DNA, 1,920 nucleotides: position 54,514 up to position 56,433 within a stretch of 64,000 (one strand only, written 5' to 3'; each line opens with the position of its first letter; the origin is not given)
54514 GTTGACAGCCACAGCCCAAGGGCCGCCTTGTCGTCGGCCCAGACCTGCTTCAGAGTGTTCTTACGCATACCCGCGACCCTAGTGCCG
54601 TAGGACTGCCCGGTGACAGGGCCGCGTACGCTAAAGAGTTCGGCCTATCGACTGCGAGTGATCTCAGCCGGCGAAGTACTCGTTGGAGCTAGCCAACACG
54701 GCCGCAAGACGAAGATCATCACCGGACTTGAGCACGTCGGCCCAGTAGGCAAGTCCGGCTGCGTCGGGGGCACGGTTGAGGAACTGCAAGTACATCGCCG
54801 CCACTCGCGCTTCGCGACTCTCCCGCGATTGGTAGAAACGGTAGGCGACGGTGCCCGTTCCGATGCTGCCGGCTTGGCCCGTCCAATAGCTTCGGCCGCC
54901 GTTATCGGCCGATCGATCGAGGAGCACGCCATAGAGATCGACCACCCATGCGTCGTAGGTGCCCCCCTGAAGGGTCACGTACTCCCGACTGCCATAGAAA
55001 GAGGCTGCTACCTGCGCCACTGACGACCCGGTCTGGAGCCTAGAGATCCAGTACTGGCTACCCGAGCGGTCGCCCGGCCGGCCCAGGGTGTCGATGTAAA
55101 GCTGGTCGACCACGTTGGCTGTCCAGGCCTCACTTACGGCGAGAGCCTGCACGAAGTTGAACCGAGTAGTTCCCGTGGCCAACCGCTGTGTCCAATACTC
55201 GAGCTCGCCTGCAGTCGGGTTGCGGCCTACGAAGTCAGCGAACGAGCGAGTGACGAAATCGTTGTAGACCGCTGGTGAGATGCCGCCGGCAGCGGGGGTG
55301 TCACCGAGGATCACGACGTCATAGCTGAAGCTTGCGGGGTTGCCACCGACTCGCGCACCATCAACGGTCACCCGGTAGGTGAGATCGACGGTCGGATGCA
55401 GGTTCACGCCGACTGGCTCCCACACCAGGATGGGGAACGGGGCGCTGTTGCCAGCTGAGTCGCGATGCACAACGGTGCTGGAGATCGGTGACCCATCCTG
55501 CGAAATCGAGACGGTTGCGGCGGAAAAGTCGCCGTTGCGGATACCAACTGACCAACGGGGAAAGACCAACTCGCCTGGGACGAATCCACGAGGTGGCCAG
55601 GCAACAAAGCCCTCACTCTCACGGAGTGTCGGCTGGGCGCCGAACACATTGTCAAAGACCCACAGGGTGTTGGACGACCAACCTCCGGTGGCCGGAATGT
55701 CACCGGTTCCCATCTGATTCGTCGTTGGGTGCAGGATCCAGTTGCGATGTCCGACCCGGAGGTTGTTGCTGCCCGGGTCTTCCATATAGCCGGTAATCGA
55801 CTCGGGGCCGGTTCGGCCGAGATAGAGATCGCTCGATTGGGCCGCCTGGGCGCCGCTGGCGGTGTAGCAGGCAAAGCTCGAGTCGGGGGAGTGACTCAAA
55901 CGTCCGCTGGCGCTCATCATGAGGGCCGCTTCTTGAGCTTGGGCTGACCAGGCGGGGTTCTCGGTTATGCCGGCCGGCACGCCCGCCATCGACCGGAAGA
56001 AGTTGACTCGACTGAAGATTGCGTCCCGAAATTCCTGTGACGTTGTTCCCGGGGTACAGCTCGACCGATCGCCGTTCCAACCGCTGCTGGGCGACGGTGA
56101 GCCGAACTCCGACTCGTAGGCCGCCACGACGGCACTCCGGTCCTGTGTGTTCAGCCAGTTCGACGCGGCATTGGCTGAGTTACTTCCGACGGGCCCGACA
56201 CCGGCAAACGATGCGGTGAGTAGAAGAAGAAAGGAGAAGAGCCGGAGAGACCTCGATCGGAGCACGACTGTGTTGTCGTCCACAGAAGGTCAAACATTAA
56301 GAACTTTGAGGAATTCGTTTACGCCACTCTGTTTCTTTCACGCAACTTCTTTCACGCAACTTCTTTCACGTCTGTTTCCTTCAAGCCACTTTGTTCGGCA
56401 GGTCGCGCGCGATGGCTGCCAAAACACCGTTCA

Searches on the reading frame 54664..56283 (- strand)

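Call 17: search_protein_families(library=pfam, proteins=[window:54664-56283:-], max_evalue=0.00001)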
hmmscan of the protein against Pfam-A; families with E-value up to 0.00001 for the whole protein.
window:54664-56283:- (539 aa): 2 families
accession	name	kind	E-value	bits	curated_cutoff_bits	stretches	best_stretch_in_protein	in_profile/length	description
PF13946.11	DUF4214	-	1.9e-28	98.8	23.2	1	489-531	19-63/72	Domain of unknown function (DUF4214)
PF00188.32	CAP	-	6.6e-10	40.3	21.1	1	91-210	2-115/117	Cysteine-rich secretory protein family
